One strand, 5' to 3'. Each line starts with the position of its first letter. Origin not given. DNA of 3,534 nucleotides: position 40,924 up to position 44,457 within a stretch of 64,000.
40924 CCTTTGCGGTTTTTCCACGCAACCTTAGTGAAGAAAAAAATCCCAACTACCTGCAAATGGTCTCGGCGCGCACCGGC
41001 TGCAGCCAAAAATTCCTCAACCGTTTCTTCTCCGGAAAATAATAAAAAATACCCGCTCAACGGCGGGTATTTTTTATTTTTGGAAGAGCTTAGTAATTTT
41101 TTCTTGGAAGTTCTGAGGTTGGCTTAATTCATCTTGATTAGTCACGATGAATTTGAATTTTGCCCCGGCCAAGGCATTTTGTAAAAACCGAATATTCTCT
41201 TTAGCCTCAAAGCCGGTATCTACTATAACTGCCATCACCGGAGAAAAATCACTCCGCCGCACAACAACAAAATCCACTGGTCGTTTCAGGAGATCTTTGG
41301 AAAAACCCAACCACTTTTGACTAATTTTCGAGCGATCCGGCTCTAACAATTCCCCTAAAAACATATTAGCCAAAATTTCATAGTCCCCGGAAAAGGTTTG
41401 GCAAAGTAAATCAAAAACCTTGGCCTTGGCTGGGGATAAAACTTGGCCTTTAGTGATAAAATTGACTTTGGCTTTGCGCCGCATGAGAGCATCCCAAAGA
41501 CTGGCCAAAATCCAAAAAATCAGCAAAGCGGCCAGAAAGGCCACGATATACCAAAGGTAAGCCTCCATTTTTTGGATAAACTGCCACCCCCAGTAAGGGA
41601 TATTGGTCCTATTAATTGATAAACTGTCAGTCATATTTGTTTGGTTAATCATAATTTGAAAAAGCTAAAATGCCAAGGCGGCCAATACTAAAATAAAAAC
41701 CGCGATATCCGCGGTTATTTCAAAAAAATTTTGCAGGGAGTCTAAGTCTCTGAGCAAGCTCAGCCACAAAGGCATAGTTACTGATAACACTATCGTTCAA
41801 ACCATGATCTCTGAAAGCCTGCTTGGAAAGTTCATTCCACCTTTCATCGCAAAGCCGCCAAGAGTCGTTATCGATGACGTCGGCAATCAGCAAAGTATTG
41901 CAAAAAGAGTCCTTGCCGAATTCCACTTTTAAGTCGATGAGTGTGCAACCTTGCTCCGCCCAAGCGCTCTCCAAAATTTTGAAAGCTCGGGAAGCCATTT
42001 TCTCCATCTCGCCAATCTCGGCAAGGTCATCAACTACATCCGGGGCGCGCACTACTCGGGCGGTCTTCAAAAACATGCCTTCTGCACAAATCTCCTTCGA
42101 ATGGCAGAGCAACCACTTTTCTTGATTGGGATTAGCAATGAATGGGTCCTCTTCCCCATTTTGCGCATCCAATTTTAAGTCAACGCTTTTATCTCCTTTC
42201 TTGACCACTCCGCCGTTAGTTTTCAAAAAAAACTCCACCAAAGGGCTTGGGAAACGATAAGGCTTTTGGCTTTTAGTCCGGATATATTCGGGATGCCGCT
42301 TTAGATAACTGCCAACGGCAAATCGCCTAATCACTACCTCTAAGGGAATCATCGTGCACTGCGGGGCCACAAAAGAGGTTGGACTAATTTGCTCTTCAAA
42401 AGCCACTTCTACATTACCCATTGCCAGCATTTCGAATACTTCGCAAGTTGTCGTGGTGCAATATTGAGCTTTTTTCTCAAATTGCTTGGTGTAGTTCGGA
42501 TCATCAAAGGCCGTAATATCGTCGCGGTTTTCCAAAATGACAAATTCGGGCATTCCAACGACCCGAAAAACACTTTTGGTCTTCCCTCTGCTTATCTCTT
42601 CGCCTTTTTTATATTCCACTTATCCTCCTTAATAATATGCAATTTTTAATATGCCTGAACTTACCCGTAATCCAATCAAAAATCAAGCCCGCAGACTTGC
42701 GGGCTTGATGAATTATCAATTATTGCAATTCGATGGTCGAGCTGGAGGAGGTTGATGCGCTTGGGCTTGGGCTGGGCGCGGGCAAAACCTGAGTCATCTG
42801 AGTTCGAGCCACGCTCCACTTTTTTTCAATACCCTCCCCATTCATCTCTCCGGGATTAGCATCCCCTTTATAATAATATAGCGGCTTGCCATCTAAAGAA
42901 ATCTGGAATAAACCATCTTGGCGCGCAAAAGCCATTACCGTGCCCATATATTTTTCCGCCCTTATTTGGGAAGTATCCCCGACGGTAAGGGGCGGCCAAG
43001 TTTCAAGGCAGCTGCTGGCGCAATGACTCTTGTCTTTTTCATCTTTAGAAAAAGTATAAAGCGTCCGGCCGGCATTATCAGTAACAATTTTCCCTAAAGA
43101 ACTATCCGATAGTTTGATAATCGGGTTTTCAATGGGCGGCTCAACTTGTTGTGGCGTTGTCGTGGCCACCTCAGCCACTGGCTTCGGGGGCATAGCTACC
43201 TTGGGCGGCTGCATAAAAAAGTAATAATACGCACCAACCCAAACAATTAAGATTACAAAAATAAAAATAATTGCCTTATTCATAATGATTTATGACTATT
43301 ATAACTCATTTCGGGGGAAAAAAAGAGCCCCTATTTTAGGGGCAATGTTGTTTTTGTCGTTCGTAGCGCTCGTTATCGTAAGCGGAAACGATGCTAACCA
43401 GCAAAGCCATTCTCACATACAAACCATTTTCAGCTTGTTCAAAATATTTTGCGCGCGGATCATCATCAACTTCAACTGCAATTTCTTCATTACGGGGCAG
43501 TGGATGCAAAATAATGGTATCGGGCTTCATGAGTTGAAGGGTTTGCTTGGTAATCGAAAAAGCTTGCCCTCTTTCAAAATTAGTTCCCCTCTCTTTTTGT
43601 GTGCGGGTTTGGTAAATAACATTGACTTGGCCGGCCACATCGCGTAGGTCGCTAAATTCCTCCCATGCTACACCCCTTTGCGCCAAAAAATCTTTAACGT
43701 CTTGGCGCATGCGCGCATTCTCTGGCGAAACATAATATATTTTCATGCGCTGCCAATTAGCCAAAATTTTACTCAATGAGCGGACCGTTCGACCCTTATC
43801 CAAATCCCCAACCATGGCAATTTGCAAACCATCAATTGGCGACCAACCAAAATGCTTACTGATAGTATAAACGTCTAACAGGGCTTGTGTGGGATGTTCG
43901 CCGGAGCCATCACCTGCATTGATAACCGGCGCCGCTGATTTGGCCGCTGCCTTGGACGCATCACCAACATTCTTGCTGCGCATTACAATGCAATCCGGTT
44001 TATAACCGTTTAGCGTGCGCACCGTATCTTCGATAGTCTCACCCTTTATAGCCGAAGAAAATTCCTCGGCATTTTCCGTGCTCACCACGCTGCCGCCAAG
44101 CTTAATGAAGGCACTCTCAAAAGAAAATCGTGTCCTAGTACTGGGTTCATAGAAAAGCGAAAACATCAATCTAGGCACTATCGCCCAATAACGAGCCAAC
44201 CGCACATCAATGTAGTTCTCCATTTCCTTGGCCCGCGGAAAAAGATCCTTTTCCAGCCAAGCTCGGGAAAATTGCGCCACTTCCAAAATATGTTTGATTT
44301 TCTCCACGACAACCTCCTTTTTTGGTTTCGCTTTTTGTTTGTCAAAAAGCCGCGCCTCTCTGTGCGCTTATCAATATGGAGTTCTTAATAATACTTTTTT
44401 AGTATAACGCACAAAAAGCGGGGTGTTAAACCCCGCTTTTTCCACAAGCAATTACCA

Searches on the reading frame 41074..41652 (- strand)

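Call 18: search_protein_families(library=pfam, proteins=[window:41074-41652:-], max_evalue=0.01)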
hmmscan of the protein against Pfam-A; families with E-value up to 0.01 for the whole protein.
window:41074-41652:- (192 aa): 1 family
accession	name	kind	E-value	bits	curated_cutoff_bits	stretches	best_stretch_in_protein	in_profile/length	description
PF10881.14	DUF2726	-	5e-09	36.4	24.7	1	70-188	3-125/126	Protein of unknown function (DUF2726)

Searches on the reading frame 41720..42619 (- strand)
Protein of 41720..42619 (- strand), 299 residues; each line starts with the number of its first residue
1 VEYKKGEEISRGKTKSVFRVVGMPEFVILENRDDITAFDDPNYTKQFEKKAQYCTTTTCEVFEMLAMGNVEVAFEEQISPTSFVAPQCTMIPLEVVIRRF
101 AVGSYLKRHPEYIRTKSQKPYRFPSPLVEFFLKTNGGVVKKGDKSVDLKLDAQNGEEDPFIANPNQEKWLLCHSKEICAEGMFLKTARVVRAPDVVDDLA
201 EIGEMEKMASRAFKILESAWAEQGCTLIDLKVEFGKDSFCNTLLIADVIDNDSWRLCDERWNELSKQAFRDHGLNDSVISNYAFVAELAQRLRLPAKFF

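Call 18: search_protein_families(library=pfam, proteins=[window:41720-42619:-], max_evalue=0.01)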
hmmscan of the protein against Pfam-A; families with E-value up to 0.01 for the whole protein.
window:41720-42619:- (299 aa): 1 family
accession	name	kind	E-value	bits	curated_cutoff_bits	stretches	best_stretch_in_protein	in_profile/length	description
PF01259.24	SAICAR_synt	-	5e-39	134.9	20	2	9-135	2-120/233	SAICAR synthetase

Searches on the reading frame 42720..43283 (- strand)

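Call 18: search_protein_families(library=pfam, proteins=[window:42720-43283:-], max_evalue=0.01)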
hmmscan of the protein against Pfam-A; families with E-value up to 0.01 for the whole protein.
window:42720-43283:- (187 aa): 1 family
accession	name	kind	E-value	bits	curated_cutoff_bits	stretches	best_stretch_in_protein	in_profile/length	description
PF03640.20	Lipoprotein_15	-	2.3e-25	88.2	24.4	2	60-99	4-46/47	Secreted repeat of unknown function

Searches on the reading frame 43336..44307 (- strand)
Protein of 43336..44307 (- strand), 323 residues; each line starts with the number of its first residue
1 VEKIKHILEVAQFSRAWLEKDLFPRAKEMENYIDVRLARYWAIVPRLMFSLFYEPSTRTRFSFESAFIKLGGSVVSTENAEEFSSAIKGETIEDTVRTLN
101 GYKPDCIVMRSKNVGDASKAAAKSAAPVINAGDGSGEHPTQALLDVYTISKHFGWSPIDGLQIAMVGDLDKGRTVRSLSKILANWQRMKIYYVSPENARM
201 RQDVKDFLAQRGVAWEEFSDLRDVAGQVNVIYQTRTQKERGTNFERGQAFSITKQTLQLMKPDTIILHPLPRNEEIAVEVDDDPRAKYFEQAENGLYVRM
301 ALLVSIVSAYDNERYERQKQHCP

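Call 18: search_protein_families(library=pfam, proteins=[window:43336-44307:-], max_evalue=0.01)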
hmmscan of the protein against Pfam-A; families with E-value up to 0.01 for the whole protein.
window:43336-44307:- (323 aa): 2 families
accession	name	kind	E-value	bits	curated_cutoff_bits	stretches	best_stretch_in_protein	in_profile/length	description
PF02729.26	OTCace_N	-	3e-38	131.7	29.9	1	5-150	1-147/148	Aspartate/ornithine carbamoyltransferase, carbamoyl-P binding domain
PF00185.30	OTCace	-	4.5e-32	111.7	29.4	1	159-305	1-156/157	Aspartate/ornithine carbamoyltransferase, Asp/Orn binding domain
